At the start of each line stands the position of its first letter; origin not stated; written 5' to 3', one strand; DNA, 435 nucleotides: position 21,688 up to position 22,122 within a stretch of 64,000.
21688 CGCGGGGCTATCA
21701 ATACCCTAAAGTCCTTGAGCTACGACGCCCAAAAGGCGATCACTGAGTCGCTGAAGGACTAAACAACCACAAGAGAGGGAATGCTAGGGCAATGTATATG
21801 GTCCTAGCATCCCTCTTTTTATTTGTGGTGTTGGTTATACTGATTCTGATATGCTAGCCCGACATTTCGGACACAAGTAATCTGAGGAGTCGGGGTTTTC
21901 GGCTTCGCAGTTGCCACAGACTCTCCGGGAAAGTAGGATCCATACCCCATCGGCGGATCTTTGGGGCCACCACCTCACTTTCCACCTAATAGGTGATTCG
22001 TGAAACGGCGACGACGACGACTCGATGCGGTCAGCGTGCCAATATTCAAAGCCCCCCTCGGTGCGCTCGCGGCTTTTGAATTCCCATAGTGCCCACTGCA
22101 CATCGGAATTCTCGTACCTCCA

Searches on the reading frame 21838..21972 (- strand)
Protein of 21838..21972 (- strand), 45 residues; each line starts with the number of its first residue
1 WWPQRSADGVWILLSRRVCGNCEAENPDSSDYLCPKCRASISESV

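Call 20: find_homologous_proteins(query=A2, max_evalue=0.01)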
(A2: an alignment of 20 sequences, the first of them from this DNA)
Query A2 (20 sequences) (45 aa, profile of the alignment): 5 proteins with E <= 0.01 among 9 candidates.
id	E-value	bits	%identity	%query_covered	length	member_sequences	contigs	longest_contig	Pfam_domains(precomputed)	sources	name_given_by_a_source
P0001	2.1e-7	48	56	36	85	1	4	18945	-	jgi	jgi:hypothetical protein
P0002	7.9e-7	46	67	27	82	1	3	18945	-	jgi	jgi:DNA-directed RNA polymerase subunit RPC12/RpoP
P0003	8.6e-7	46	38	53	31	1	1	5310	-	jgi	jgi:hypothetical protein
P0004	1.7e-6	45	67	20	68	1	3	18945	-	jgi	jgi:hypothetical protein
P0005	2.6e-6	45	42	56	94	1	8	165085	-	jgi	jgi:hypothetical protein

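Call 22: find_encoding_contigs(protein=P0005, flank=10000, max_places=8)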
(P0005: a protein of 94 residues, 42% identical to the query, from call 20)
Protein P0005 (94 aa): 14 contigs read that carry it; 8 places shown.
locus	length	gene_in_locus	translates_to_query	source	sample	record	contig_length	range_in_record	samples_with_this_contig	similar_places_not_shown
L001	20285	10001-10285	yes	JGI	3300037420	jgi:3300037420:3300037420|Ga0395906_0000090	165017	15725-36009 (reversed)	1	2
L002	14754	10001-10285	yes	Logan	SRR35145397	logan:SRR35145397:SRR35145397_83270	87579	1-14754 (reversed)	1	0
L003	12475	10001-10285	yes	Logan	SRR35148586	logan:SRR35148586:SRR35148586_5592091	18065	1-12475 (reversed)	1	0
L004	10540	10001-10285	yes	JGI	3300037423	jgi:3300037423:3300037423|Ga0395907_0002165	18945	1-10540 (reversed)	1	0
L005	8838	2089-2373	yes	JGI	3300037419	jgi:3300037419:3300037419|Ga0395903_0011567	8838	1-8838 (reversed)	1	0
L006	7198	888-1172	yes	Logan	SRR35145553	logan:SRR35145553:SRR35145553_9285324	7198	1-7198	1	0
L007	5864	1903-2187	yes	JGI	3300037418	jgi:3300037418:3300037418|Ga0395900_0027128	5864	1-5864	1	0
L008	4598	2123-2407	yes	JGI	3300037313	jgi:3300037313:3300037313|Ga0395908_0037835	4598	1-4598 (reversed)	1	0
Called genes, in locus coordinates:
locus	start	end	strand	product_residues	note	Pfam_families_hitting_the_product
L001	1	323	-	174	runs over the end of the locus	PF18143:HAD_SAK_2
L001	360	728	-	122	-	-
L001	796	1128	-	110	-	-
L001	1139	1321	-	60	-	-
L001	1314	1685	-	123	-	-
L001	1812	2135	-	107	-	-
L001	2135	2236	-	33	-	-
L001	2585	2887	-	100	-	-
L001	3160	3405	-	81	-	-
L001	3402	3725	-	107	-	-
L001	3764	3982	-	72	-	-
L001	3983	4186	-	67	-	-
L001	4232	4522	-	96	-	-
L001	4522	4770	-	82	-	-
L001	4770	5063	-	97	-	-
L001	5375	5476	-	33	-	-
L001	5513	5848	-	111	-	-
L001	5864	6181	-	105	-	-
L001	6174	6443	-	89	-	-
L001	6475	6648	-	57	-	-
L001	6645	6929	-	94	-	-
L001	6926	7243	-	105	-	-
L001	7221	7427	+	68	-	-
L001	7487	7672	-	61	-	-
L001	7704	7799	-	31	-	-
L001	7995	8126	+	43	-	-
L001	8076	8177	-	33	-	-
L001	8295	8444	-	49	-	-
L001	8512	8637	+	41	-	-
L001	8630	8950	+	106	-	-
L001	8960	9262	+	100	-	-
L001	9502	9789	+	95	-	-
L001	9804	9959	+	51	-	-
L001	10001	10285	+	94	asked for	-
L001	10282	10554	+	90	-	-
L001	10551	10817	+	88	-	-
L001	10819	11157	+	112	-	-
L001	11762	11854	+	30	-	-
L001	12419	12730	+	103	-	-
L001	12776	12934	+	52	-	-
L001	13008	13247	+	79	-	-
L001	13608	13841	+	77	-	-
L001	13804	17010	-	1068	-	-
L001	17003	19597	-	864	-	-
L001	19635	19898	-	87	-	-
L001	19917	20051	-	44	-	-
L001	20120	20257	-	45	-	-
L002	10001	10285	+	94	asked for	-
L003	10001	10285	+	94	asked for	-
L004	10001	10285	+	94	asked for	-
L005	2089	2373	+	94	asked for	-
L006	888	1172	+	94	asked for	-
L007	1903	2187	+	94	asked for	-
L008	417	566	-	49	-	-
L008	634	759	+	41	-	-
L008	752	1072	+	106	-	-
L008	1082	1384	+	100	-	-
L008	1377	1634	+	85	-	-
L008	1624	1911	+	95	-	-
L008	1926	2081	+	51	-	-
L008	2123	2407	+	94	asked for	-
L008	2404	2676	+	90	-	-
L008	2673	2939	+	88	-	-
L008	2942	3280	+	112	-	-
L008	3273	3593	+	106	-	-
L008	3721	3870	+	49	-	-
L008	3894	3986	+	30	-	-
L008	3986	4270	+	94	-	-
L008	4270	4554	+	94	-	-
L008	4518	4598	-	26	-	?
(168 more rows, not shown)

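Call 32: search_protein_representatives(alignment_id=A2)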
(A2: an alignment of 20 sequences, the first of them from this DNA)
Query: 20 sequences, 44 profile positions. Proteins with E-value up to 0.001 (for the whole library): 212; up to 1e-10: 2; up to 1e-30: 1. The best 150 are listed.
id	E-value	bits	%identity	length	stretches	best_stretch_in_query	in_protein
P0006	3.1e-47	174.0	-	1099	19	5-23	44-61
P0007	5.9e-11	57.8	-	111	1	1-43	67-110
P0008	6.3e-10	54.5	-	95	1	1-43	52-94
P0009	7.1e-10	54.4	-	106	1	1-43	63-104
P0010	1.7e-09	53.2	-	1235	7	29-39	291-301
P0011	1.9e-09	53.0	-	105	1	1-43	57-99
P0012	1.0e-08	50.7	-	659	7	14-30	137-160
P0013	1.4e-08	50.2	-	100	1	3-38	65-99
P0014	1.4e-08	50.2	-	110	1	2-42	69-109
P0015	2.9e-08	49.2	-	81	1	1-38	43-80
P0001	6.7e-08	48.0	-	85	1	3-38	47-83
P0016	9.3e-08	47.6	-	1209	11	4-23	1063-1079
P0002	2.5e-07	46.2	-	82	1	2-41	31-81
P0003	2.7e-07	46.1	-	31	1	13-42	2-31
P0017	4.1e-07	45.5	-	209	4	20-40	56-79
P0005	8.1e-07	44.6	-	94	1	1-37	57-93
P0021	1.3e-06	44.0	-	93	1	4-37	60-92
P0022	1.4e-06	43.8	-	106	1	4-41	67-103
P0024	2.4e-06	43.1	-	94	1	3-38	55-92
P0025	2.5e-06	43.0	-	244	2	15-43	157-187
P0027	5.0e-06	42.1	-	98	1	10-38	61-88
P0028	5.3e-06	42.0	-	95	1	4-41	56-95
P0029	6.8e-06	41.6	-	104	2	6-38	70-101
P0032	8.4e-06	41.3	-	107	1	5-40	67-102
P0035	8.7e-06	41.3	-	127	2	15-42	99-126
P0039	1.4e-05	40.6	-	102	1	7-42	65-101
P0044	2.1e-05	40.0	-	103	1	12-39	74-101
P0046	2.2e-05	40.0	-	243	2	18-43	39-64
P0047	2.3e-05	39.9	-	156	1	15-39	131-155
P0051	2.8e-05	39.6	-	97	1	5-39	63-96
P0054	3.6e-05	39.3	-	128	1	3-41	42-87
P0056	4.1e-05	39.1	-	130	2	13-38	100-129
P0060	4.4e-05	39.0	-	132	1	8-40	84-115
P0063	4.8e-05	38.9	-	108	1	9-38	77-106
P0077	7.9e-05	38.2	-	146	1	10-41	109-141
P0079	8.0e-05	38.2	-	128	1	9-39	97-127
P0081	8.4e-05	38.1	-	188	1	10-42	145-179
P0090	1.1e-04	37.8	-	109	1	15-42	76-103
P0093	1.2e-04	37.6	-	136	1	10-38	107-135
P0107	1.5e-04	37.3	-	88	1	15-39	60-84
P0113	1.8e-04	37.1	-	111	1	6-40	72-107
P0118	2.2e-04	36.8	-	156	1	15-42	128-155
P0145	3.6e-04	36.1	-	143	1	7-38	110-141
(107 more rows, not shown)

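Call 36: list_cluster_members(proteins=[P0021, P0022, P0024, P0027, P0029, P0035, P0047, P0056, P0081, P0113])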
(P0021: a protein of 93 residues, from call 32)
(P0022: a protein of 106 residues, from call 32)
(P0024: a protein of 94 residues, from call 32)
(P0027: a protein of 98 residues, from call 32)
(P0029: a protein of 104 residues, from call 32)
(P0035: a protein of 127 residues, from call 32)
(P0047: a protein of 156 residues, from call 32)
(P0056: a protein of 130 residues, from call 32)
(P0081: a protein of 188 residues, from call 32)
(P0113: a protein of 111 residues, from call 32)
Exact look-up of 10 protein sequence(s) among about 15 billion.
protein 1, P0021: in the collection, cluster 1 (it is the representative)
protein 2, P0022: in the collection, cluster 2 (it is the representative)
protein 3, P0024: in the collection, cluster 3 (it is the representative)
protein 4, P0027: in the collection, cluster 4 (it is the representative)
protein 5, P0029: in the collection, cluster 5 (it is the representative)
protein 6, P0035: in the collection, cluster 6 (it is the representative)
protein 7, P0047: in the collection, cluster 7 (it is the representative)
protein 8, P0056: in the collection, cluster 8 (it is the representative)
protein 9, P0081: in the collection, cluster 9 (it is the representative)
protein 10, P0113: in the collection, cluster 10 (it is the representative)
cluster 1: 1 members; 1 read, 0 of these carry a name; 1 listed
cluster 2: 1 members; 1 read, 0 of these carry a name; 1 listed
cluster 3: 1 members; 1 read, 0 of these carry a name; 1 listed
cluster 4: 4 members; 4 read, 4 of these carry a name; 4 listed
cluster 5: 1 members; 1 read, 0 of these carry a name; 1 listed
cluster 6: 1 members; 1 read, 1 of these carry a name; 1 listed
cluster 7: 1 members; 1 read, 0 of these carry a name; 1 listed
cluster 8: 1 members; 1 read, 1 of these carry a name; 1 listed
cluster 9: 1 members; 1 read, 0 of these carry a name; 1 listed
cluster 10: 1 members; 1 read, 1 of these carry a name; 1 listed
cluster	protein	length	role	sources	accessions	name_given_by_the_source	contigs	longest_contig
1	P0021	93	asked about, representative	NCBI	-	-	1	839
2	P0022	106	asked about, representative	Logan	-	-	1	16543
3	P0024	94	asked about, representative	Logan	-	-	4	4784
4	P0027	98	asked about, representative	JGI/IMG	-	hypothetical protein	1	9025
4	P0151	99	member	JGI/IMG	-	hypothetical protein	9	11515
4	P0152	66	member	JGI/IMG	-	hypothetical protein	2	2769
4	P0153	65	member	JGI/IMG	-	hypothetical protein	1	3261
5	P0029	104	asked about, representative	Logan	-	-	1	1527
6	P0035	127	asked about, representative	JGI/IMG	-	Zn finger protein HypA/HybF involved in hydrogenase expression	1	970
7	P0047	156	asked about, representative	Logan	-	-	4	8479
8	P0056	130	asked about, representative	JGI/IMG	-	ribosomal protein S27E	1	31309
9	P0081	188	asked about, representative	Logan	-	-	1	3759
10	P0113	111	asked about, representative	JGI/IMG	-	rubrerythrin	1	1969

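Call 38: find_encoding_contigs(protein=P0056, flank=10000, max_places=2)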
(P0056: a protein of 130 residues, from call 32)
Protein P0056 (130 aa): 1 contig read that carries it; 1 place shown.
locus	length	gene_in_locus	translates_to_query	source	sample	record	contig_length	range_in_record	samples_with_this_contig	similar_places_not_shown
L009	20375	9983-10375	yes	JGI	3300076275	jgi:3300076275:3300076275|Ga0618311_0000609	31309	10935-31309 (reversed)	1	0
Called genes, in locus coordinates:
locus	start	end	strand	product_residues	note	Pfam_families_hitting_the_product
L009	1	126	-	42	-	?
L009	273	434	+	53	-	-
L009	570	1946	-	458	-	PF02867:Ribonuc_red_lgC, PF21995:RNR-II_ins_dom (weak), PF02867:Ribonuc_red_lgC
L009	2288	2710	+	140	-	-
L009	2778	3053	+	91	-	-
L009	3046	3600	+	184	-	-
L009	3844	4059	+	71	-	-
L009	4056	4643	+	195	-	-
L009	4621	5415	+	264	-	PF01695:IstB_IS21, PF00004:AAA (weak)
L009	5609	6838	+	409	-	PF03796:DnaB_C (weak)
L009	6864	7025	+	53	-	-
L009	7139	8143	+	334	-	PF01807:Zn_ribbon_DnaG (weak), PF13155:Toprim_2 (weak)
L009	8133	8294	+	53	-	-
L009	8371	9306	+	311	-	-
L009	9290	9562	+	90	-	-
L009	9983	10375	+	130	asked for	PF22191:IBR_1 (faint)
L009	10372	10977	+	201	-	PF02511:Thy1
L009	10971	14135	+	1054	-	PF02811:PHP, PF07733:DNA_pol3_alpha, PF17657:DNA_pol3_finger, PF14579:HHH_6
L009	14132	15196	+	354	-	PF00154:RecA_N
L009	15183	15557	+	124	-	-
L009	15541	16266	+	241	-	-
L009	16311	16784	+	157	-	-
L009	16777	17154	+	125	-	PF08281:Sigma70_r4_2 (weak)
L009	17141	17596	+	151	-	PF23883:DUF7236 (weak)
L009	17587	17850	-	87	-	-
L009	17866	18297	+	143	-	-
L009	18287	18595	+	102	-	-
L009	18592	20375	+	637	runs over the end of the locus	PF04851:ResIII, PF00176:SNF2-rel_dom, PF00271:Helicase_C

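Call 39: find_encoding_contigs(protein=P0022, flank=10000, max_places=2)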
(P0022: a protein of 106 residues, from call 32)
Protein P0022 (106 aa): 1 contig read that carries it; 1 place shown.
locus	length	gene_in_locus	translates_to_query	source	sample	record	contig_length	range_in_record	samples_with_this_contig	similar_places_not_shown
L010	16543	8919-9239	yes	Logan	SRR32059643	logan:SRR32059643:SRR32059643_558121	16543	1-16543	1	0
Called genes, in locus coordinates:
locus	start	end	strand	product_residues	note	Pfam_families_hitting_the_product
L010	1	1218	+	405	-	?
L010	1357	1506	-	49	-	-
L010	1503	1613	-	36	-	-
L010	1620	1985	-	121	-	-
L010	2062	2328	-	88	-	-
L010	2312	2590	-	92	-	-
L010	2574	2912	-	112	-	-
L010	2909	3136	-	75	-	-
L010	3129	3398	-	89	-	-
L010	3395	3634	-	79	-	-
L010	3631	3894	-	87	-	-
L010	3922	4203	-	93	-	-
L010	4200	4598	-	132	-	-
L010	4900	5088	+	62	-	-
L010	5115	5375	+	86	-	-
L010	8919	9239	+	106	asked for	-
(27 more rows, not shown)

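Call 52: search_protein_families(library=pfam, max_evalue=0.01, proteins=[P0025, P0046, P0047, P0081, P0077, P0060, P0093, P0118, P0145, P0054])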
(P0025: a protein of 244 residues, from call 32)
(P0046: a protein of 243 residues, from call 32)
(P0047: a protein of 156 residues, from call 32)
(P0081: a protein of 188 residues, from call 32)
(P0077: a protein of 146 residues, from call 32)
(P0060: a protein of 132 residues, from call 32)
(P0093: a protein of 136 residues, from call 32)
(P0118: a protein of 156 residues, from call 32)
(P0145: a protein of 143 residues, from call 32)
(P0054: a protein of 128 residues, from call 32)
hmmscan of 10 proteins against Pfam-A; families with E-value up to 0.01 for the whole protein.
P0025 (244 aa): 6 families
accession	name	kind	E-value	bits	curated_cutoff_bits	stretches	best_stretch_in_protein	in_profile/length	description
PF01740.26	STAS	-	2.4e-11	43.8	22.6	1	12-106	8-103/106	STAS domain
PF08792.16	A2L_zn_ribbon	-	7.3e-05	22.8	22.9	0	157-184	3-31/33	A2L zinc ribbon domain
PF07191.17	Zn_ribbon_6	-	8.4e-05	22.9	25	0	209-237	2-29/67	Double zinc ribbon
PF17026.10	zf-RRPl_C4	-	0.00058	20.4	28.9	0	158-190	2-34/108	Putative ribonucleoprotein zinc-finger pf C4 type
PF01155.25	HypA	-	0.00077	19.9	28.9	0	204-233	67-95/112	Hydrogenase/urease nickel incorporation, metallochaperone, hypA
PF23455.1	DUF7129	-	0.0085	16.3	30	0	209-232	13-35/45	Domain of unknown function (DUF7129)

P0046 (243 aa): 4 families
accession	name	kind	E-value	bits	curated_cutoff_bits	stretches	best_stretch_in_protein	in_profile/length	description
PF14570.12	zf-RING_4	-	1.2e-05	25.4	27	1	6-28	25-47/48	RING/Ubox like zinc-binding domain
PF24633.1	DUF7630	-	0.00021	21.8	27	0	20-42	24-45/45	Domain of unknown function (DUF7630)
PF12773.13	DZR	-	0.0076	16.8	27.3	0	6-57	1-44/45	Double zinc ribbon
PF23455.1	DUF7129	-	0.0084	16.3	30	0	39-58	14-34/45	Domain of unknown function (DUF7129)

P0047 (156 aa): 1 family
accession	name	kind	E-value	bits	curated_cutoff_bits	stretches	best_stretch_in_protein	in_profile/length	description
PF06460.18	CoV_Methyltr_2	-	0.0012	18.5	27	1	63-103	230-270/299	Coronavirus 2'-O-methyltransferase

P0081 (188 aa): 1 family
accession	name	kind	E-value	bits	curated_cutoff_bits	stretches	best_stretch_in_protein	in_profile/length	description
PF13942.11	Lipoprotein_20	-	0.00038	20.9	27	1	60-119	96-154/175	YfhG lipoprotein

P0077 (146 aa): 0 families

P0060 (132 aa): 0 families

P0093 (136 aa): 0 families

P0118 (156 aa): 2 families
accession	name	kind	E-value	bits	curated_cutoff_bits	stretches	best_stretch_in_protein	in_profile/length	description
PF13248.11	Zn_ribbon_3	-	0.00021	21.1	27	1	131-149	5-22/26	zinc-ribbon domain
PF18439.7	zf_UBZ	-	0.0085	16.2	25.6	0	142-154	1-13/32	Ubiquitin-Binding Zinc Finger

P0145 (143 aa): 0 families

P0054 (128 aa): 0 families

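Call 53: search_solved_structures(query=A2, max_evalue=10, show_alignments=3)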
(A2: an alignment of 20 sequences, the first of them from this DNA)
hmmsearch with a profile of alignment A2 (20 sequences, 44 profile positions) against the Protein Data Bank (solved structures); distinct sequences matched with E-value up to 10: 39.
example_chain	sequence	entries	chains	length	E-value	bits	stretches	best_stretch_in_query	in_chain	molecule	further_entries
2i13_A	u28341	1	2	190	7.9e-07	31.8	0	8-27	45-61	Aart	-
1mey_C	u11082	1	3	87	7.4e-05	25.5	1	6-30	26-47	CONSENSUS ZINC FINGER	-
9fhl_C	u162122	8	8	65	0.0029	20.4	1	14-35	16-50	Small zinc finger protein HVO-2753-like zinc-binding pocket domain-containing protein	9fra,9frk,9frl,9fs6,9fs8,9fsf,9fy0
8bmw_K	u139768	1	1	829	0.0034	20.1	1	12-36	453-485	CRISPR-associated protein Cas10 (Type III-D)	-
2n9o_A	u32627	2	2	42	0.04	16.7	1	11-40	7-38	E3 ubiquitin-protein ligase RNF126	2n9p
4wce_Z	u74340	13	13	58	0.049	16.4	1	14-23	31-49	50S ribosomal protein L32 | Large ribosomal subunit protein bL32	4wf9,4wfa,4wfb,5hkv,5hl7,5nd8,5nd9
5li0_4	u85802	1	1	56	0.052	16.4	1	14-23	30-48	50S ribosomal protein L32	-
5ngm_AZ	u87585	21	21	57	0.053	16.3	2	11-23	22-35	50S ribosomal protein L32 | Large ribosomal subunit protein bL32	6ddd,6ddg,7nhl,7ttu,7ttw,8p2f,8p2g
7p48_Z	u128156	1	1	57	0.054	16.3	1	11-23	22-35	50S ribosomal protein L32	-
5t7v_LE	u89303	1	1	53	0.06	16.2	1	11-23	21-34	50S ribosomal protein L32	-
6wqn_N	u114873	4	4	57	0.062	16.1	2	11-23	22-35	50S ribosomal protein L32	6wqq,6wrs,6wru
7nhn_5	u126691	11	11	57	0.075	15.8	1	14-23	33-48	50S ribosomal protein L32-2 | Large ribosomal subunit protein bL32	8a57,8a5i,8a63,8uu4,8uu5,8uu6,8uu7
5tdr_A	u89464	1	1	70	0.079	15.8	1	15-36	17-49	SET domain-containing protein 3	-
6fxc_AZ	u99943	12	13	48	0.081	15.7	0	14-23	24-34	50S ribosomal protein L32 | Large ribosomal subunit protein bL32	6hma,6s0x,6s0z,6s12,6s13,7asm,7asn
5tdw_A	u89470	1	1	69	0.093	15.5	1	15-36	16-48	SET domain-containing protein 3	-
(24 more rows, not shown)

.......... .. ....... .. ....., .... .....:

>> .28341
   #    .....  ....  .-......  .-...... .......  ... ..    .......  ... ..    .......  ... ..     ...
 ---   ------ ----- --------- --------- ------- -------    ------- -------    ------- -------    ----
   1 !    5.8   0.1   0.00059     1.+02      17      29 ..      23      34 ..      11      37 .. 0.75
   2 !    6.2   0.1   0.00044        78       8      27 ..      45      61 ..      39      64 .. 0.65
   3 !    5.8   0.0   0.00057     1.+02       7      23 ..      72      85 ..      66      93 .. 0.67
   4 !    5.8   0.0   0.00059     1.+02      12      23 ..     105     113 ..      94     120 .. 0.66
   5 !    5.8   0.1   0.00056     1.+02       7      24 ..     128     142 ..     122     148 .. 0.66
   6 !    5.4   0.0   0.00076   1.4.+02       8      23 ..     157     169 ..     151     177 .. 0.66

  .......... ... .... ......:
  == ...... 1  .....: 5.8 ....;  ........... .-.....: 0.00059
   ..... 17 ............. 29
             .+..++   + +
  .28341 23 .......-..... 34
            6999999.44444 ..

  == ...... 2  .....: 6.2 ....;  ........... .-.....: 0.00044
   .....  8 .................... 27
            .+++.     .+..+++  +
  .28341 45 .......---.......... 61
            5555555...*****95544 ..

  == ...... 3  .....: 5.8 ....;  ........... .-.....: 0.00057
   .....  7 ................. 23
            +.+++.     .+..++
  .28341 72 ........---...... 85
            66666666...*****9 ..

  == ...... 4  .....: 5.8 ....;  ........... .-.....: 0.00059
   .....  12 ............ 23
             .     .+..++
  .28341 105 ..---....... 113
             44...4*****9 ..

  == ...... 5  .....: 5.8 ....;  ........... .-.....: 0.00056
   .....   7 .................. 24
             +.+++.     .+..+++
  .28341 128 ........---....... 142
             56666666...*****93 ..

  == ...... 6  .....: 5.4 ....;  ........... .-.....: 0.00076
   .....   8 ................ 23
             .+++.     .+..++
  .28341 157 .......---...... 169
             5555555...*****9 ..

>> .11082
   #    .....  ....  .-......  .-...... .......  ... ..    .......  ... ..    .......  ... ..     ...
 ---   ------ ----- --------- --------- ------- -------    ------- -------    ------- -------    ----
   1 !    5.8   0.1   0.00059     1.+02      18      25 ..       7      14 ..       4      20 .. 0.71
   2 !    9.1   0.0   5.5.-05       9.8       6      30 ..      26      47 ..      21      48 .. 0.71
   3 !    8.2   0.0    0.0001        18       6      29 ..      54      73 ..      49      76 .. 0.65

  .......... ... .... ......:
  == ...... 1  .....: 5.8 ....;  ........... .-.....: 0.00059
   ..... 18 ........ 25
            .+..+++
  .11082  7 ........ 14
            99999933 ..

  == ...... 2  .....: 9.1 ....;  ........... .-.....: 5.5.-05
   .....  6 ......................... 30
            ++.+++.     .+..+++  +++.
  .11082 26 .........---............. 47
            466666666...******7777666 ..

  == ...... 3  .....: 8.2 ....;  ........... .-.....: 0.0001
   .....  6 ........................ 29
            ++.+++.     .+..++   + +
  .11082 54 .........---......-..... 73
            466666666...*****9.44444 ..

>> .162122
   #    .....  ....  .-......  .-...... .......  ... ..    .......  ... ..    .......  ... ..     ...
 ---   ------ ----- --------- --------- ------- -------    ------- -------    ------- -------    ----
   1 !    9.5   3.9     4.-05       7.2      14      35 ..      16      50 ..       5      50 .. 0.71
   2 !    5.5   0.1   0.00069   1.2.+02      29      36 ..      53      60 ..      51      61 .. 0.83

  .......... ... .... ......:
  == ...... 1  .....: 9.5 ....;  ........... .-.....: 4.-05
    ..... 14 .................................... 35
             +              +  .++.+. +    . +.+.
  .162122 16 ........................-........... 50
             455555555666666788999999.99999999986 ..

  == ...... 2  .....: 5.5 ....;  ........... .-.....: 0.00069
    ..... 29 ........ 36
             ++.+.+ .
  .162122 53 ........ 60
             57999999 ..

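Call 82: find_homologous_proteins(query=A5, max_evalue=0.001)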
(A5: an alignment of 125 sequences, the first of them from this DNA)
Query A5 (125 sequences) (40 aa, profile of the alignment): 3 proteins with E <= 0.001 among 20 candidates.
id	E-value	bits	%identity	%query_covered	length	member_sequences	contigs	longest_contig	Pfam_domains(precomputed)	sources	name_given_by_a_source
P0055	7.3e-8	49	37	75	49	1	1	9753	-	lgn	-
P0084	1.2e-7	49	32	93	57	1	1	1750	-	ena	-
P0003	1.1e-5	42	39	57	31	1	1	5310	-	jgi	jgi:hypothetical protein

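Call 83: list_cluster_members(proteins=[P0028, P0032, P0039, P0044, P0051, P0063, P0079, P0090, P0107, P0145])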
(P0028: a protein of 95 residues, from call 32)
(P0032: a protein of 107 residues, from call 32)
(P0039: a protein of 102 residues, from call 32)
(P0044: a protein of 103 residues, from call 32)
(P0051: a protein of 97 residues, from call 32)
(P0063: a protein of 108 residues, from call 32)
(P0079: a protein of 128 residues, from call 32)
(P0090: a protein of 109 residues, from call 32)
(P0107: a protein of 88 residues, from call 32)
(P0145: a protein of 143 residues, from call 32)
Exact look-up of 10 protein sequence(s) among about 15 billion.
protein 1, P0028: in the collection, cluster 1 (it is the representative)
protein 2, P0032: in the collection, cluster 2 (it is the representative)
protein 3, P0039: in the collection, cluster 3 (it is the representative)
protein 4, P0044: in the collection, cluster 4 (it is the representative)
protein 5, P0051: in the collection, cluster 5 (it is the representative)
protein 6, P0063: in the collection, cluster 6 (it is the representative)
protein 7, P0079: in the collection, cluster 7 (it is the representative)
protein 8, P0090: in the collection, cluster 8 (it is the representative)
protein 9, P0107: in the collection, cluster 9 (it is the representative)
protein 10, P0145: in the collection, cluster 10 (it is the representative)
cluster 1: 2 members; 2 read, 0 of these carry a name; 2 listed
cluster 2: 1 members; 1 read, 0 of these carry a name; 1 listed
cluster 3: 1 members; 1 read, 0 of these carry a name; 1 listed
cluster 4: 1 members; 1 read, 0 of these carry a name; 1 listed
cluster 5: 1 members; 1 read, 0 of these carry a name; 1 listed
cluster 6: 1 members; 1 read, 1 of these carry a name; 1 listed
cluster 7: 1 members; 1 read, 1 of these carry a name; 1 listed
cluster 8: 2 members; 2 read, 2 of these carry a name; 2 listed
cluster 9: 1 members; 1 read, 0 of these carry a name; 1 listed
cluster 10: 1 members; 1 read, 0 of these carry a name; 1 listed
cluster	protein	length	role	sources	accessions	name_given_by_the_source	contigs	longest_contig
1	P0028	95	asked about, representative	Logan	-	-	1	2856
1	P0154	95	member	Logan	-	-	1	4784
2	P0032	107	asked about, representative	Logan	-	-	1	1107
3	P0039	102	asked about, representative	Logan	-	-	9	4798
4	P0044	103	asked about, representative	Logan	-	-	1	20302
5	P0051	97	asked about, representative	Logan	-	-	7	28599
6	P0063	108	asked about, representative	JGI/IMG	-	hypothetical protein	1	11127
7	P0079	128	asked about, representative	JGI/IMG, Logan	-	hypothetical protein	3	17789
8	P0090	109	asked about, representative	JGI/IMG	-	hypothetical protein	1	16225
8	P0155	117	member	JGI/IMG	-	hypothetical protein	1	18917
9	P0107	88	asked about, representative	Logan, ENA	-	-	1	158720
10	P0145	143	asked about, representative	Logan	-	-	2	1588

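Call 84: find_encoding_contigs(protein=P0107, flank=10000, max_places=1)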
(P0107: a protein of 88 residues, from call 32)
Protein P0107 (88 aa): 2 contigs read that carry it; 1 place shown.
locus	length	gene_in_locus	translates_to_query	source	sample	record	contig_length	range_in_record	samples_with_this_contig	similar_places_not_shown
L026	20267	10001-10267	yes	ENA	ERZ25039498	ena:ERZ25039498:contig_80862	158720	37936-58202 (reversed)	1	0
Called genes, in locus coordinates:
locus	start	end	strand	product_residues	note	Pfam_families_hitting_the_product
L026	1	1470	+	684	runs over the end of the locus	-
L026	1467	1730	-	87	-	-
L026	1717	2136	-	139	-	-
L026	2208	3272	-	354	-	-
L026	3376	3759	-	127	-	-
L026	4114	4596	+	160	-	PF18780:HNH_repeat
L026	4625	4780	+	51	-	-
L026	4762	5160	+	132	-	-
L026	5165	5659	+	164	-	-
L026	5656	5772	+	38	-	-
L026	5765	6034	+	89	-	-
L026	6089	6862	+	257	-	PF02735:Ku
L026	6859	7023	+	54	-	-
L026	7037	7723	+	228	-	-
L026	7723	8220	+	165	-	PF18143:HAD_SAK_2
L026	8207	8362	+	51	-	-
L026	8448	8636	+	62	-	-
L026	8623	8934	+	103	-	-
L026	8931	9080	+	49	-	-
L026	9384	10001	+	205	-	-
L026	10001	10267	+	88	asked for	-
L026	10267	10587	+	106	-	-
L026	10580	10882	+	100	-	-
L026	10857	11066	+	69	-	-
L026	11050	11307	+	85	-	-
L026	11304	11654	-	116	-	-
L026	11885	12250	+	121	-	-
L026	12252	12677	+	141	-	-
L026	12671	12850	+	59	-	-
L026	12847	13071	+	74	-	-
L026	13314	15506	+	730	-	PF13403:Hint_2, PF14890:Intein_splicing (faint)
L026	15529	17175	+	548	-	-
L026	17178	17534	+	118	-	-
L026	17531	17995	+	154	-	-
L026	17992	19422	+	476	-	-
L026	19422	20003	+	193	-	-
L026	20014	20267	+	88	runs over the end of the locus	-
